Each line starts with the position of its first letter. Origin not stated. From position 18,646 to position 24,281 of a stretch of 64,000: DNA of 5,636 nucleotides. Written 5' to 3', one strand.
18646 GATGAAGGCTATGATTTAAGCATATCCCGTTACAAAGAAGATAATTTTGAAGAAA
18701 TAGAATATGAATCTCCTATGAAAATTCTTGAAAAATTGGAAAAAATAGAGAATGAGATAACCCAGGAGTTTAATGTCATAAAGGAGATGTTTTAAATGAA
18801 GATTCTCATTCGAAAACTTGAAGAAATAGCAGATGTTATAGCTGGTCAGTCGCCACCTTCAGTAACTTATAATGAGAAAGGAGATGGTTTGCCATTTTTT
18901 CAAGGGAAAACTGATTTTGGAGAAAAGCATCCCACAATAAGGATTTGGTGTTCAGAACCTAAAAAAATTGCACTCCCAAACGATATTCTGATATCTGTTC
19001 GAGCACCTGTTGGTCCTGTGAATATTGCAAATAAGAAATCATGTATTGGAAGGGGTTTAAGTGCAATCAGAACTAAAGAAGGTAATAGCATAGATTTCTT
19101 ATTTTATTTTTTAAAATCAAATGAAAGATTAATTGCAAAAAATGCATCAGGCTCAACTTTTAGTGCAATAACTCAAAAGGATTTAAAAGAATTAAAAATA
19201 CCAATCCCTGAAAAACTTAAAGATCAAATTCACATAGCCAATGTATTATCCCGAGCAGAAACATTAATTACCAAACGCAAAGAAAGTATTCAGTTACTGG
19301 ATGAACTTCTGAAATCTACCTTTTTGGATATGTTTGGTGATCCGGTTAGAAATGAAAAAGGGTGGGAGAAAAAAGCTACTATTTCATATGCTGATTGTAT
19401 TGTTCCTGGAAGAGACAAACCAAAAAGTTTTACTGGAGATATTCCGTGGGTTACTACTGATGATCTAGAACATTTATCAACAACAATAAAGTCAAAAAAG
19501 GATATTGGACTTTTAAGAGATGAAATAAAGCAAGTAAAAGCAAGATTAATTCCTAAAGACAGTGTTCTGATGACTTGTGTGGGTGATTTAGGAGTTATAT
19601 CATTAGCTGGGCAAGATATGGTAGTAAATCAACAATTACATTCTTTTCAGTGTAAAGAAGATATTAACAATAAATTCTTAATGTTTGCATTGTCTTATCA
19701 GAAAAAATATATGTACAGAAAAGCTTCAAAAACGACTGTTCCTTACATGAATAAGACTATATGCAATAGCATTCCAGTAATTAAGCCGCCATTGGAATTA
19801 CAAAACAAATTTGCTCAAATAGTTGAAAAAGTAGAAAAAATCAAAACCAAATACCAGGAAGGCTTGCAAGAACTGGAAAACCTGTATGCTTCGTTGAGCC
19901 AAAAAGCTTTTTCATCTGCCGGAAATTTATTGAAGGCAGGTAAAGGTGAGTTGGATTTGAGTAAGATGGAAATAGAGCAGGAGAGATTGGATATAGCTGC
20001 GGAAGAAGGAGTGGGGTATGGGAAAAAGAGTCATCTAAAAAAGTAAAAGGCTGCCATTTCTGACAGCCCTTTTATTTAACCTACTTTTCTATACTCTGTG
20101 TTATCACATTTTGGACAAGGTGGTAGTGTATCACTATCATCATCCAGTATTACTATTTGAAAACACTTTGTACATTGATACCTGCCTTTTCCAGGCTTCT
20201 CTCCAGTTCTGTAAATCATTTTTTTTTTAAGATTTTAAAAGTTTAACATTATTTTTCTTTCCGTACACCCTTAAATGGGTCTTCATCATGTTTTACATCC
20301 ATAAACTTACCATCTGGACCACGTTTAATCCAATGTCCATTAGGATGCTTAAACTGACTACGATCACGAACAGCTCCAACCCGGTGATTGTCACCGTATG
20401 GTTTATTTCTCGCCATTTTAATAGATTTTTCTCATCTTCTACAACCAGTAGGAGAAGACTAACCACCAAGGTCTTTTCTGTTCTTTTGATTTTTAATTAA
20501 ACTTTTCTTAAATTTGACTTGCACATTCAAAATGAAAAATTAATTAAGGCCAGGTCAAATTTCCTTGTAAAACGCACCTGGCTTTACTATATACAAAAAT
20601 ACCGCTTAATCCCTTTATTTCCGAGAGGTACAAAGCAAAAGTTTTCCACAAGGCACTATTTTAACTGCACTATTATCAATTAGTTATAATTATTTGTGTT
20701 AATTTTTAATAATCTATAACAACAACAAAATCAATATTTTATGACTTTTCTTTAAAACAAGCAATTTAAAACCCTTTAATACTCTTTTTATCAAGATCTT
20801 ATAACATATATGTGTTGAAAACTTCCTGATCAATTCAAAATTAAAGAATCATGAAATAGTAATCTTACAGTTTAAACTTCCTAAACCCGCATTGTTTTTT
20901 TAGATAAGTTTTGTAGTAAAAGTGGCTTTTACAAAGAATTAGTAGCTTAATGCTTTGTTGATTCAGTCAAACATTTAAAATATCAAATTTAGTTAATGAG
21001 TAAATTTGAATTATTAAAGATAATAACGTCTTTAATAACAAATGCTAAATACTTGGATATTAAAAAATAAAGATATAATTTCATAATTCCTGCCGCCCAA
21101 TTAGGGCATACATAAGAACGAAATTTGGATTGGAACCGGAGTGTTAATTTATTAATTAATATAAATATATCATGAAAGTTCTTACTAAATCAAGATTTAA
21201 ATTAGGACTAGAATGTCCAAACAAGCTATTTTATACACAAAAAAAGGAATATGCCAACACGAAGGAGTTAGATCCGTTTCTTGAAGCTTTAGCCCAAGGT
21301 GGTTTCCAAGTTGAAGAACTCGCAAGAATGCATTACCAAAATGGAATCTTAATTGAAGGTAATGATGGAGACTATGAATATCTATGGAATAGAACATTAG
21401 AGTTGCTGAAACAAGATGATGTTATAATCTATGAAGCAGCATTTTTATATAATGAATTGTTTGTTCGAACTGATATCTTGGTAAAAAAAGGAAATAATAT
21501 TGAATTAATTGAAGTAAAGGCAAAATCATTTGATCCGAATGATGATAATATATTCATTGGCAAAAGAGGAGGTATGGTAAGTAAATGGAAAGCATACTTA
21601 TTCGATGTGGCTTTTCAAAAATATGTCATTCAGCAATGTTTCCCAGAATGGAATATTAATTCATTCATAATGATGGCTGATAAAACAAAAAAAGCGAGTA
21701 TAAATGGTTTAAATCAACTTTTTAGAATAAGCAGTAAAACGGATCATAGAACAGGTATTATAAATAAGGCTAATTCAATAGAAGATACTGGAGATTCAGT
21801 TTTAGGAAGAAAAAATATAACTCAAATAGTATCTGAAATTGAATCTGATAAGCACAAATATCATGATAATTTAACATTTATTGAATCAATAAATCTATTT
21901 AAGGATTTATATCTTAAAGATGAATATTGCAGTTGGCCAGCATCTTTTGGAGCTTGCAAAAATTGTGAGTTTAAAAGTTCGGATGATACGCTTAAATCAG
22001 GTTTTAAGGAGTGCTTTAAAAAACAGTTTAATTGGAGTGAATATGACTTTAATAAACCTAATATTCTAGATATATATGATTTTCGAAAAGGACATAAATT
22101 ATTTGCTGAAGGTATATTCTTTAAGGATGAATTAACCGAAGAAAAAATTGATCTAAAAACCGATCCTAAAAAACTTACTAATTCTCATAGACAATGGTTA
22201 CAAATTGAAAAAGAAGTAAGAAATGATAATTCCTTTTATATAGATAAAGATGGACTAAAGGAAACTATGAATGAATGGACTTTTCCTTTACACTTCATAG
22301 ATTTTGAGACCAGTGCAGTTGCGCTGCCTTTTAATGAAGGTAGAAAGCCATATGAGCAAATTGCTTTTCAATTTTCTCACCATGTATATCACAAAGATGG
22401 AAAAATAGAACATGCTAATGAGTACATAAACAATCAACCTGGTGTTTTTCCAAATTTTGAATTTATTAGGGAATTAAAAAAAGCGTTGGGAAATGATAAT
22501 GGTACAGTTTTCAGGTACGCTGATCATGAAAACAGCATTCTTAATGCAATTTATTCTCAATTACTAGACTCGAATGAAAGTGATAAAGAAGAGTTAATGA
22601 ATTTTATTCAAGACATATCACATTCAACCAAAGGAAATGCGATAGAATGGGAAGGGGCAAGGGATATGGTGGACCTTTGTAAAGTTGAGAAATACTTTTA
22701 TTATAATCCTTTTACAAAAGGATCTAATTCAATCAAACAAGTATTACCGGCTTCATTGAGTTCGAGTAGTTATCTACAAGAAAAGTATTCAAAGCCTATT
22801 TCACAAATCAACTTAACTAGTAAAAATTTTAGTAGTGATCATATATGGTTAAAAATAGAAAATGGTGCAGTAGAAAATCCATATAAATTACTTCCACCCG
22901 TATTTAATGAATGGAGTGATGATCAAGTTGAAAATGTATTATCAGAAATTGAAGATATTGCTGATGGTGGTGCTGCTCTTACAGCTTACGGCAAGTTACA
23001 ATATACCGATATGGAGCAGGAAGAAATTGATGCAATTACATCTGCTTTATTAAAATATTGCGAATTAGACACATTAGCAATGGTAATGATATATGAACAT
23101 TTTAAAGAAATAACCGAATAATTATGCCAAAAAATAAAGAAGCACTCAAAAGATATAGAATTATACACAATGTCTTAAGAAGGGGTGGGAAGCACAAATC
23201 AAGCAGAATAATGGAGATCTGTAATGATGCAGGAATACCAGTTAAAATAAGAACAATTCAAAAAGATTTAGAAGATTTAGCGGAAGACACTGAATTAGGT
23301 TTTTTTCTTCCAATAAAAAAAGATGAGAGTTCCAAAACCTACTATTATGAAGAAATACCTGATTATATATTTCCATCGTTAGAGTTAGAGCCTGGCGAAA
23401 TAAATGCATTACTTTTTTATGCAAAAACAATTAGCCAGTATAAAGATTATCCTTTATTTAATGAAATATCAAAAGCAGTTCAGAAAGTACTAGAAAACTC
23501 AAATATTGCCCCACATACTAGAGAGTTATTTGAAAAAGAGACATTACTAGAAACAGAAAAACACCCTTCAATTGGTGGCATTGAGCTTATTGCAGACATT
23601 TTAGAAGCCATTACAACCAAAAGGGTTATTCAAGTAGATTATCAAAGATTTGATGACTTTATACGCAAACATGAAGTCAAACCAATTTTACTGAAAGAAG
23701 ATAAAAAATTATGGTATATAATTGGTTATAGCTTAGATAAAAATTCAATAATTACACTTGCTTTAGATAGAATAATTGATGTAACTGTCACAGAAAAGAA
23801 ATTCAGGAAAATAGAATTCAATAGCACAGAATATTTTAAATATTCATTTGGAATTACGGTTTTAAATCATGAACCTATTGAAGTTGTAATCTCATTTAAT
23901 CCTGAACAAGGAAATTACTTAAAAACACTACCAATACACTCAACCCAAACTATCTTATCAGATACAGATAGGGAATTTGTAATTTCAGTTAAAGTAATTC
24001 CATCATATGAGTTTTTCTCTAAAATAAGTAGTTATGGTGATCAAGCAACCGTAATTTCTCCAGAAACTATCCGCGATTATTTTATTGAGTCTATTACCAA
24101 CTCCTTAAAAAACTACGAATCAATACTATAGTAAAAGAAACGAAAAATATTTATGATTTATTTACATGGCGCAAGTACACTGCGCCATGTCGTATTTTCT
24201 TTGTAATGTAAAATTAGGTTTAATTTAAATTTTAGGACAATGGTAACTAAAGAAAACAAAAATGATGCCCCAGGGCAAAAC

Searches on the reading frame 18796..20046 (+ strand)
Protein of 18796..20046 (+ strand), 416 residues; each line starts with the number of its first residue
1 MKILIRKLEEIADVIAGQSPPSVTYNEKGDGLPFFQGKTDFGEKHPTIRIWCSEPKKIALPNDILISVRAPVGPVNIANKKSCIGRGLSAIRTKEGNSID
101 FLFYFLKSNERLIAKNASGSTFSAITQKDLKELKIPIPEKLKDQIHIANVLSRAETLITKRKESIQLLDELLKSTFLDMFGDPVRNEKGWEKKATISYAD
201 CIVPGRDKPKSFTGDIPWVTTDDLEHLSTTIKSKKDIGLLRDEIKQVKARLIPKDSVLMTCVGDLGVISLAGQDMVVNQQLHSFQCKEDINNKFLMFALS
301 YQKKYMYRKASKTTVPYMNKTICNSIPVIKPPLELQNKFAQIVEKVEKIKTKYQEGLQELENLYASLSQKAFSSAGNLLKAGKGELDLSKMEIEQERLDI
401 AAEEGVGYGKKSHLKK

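Call 3: search_protein_families(library=pfam, proteins=[window:18796-20046:+], max_evalue=0.01)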
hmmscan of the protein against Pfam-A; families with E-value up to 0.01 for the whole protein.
window:18796-20046:+ (416 aa): 1 family
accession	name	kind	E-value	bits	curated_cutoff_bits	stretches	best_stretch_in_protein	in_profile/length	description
PF01420.25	Methylase_S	-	1.3e-37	130.1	22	2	6-165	7-166/168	Type I restriction modification DNA specificity domain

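Call 4: search_protein_families(library=padloc, proteins=[window:18796-20046:+], max_evalue=0.01)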
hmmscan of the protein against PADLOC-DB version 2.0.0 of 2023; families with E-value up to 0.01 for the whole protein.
window:18796-20046:+ (416 aa): 108 families (the best 25 are shown)
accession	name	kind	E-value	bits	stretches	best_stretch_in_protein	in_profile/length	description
PDLC03107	Specificity_I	-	3.8e-73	244.8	3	2-194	2-199/392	Type I specificity subunit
PDLC03184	Specificity_I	-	2.7e-66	222.4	2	10-195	21-205/554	Type I specificity subunit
PDLC03117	Specificity_I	-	3.6e-61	205.5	3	60-195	58-196/518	Type I specificity subunit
PDLC03084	Specificity_I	-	4.8e-59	198.6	1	58-372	61-386/392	Type I specificity subunit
PDLC03119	Specificity_I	-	1e-53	180.7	3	6-198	6-206/393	Type I specificity subunit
PDLC03053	Specificity_I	-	1.3e-52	177.5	1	121-375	128-387/397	Type I specificity subunit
PDLC04137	mad5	-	1.7e-46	157.2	2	6-173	216-387/392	mads_5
PDLC03129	Specificity_I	-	1.6e-45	153.7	1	100-399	105-409/431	Type I specificity subunit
PDLC03099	Specificity_I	-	9.9e-44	148.1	2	125-373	115-387/405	Type I specificity subunit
PDLC03089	Specificity_I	-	1.9e-43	147.2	2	7-227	9-220/446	Type I specificity subunit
PDLC03162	Specificity_I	-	5.2e-43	145.4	2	9-173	15-186/431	Type I specificity subunit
PDLC03194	Specificity_I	-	1.7e-41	140.6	3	7-109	205-311/391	Type I specificity subunit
PDLC03101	Specificity_I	-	5.5e-41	139.5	2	188-343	4-166/411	Type I specificity subunit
PDLC03108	Specificity_I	-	8.4e-41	138.7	2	204-377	54-231/452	Type I specificity subunit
PDLC03122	Specificity_I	-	2e-40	136.9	1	8-374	10-384/387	Type I specificity subunit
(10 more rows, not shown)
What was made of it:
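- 18796..20046 (+): hsdS, specificity subunit with two target-recognition domains. PADLOC Specificity_I 4e-73 (calls 3, 4).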

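Call 5: search_protein_families(library=ncbifam, proteins=[window:18796-20046:+], max_evalue=0.01)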
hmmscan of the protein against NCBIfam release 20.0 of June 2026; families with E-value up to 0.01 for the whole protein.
window:18796-20046:+ (416 aa): 2 families
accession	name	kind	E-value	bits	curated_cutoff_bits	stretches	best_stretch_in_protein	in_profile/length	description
NF047740.1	antiphage_MADS5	equivalog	1.6e-10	40.4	400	2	88-150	371-434/461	methylation-associated defense system restriction endonuclease subunit S MAD5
NF007278.0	PRK09737.1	equivalog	3.7e-09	35.9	662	1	261-372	296-415/461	type I restriction-modification system specificity subunit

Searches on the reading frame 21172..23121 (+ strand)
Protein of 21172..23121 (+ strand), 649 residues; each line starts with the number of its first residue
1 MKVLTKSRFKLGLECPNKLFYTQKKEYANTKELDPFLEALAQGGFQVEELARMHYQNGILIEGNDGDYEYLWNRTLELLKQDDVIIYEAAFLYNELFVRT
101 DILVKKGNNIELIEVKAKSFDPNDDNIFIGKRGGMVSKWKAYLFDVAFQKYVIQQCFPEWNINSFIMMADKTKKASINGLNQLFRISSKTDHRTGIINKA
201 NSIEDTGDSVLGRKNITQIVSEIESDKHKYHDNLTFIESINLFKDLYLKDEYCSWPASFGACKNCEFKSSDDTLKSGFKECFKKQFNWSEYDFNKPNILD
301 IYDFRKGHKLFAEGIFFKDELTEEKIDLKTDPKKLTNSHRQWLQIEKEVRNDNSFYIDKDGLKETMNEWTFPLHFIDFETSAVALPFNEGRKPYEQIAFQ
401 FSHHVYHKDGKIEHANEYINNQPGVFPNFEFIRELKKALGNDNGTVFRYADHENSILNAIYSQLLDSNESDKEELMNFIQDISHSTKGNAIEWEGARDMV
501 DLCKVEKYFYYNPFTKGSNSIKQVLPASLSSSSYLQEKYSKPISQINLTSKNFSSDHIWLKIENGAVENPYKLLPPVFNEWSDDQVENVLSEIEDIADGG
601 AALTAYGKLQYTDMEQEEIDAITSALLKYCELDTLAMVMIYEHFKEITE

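Call 3: search_protein_families(library=pfam, proteins=[window:21172-23121:+], max_evalue=0.01)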
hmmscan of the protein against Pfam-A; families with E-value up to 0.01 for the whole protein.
window:21172-23121:+ (649 aa): 1 family
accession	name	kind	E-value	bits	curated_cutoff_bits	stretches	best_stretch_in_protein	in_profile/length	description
PF11074.14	DUF2779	-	2.8e-22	79.7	23.3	1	374-520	1-126/126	Domain of unknown function(DUF2779)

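Call 4: search_protein_families(library=padloc, proteins=[window:21172-23121:+], max_evalue=0.01)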
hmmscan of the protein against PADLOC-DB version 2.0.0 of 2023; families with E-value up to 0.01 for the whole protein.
window:21172-23121:+ (649 aa): 0 families

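Call 5: search_protein_families(library=ncbifam, proteins=[window:21172-23121:+], max_evalue=0.01)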
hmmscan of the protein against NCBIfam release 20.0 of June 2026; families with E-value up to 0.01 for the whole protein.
window:21172-23121:+ (649 aa): 1 family
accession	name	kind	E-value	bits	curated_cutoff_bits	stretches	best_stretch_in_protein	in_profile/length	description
NF045869.1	UU173_fam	subfamily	0.0084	15.1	225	0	620-648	620-648/650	UU173 family protein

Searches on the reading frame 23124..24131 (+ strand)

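Call 76: search_protein_families(library=pfam, proteins=[window:23124-24131:+], max_evalue=0.0001)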
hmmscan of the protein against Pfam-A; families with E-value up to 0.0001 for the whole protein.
window:23124-24131:+ (335 aa): 2 families
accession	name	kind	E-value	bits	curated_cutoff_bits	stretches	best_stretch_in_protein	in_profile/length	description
PF13280.12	WYL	-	6.5e-11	42.5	21.8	1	155-222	2-70/70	WYL domain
PF25583.1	WCX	-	2.9e-08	34.4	23.9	1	250-324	1-72/76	WCX domain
